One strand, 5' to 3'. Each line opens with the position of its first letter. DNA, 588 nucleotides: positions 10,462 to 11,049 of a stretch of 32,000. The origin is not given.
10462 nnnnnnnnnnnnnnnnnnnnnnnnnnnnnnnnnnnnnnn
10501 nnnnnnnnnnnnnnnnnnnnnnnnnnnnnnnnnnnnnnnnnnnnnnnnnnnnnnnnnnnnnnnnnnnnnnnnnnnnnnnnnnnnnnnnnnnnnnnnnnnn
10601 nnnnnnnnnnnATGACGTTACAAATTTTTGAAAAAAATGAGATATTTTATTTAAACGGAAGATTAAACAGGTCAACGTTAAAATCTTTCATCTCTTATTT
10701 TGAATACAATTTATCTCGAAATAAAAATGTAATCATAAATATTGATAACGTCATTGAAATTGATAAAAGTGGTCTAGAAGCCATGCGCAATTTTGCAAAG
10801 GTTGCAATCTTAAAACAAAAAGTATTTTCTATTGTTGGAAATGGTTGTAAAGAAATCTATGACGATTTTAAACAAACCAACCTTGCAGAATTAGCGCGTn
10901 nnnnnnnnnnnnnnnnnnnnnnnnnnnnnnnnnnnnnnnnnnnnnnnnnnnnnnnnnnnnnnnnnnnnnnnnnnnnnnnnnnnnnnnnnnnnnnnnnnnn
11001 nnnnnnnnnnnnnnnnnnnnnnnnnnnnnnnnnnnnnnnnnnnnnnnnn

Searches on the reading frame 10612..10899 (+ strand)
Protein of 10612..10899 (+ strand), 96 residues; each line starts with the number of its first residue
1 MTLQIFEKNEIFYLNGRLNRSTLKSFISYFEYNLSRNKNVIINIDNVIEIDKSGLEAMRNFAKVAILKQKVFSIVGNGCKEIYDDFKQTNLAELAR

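Call 86: search_solved_structures(query=A5, max_evalue=1, show_alignments=2)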
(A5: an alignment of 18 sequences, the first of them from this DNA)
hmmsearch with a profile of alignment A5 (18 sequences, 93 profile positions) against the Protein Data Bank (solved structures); distinct sequences matched with E-value up to 1: 23.
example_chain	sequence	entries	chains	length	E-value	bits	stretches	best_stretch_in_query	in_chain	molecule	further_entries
1sbo_A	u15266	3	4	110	7.6e-06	29.1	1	3-83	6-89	Putative anti-sigma factor antagonist TM1442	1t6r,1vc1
4hyl_A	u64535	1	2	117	0.00011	25.4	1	10-87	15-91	Stage II sporulation protein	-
1auz_A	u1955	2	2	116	0.0032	20.7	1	5-66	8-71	SPOIIAA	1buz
1tid_B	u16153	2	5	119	0.007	19.6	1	2-67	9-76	Anti-sigma F factor antagonist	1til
1th8_B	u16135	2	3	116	0.0073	19.6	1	2-67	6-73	Anti-sigma F factor antagonist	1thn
7lhv_A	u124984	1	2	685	0.0075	19.5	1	36-82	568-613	Sulfate transporter 4.1, chloroplastic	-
4cbv_A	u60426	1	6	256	0.097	16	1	23-58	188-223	COME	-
2ka5_A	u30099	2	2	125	0.11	15.8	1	17-82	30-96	Putative anti-sigma factor antagonist TM_1081 | Putative anti-sigma factor antagonist TM1081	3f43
5xnp_A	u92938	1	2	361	0.13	15.5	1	17-82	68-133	Leucine-rich repeat and fibronectin type-III domain-containing protein 5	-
5xws_A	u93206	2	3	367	0.14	15.5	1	17-82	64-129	Leucine-rich repeat and fibronectin type-III domain-containing protein 5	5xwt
6f2o_A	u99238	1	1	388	0.14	15.4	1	17-82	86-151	Leucine-rich repeat and fibronectin type-III domain-containing protein 5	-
5xnq_A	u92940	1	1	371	0.14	15.4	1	17-82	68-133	Leucine-rich repeat and fibronectin type-III domain-containing protein 5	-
4u7l_A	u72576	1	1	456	0.17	15.2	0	36-83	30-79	Leucine-rich repeats and immunoglobulin-like domains protein 1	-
1f5x_A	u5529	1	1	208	0.22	14.8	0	14-84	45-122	RHO-GEF VAV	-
4xs5_A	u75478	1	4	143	0.25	14.7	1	37-78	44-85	Sulfate transporter/antisigma-factor antagonist STAS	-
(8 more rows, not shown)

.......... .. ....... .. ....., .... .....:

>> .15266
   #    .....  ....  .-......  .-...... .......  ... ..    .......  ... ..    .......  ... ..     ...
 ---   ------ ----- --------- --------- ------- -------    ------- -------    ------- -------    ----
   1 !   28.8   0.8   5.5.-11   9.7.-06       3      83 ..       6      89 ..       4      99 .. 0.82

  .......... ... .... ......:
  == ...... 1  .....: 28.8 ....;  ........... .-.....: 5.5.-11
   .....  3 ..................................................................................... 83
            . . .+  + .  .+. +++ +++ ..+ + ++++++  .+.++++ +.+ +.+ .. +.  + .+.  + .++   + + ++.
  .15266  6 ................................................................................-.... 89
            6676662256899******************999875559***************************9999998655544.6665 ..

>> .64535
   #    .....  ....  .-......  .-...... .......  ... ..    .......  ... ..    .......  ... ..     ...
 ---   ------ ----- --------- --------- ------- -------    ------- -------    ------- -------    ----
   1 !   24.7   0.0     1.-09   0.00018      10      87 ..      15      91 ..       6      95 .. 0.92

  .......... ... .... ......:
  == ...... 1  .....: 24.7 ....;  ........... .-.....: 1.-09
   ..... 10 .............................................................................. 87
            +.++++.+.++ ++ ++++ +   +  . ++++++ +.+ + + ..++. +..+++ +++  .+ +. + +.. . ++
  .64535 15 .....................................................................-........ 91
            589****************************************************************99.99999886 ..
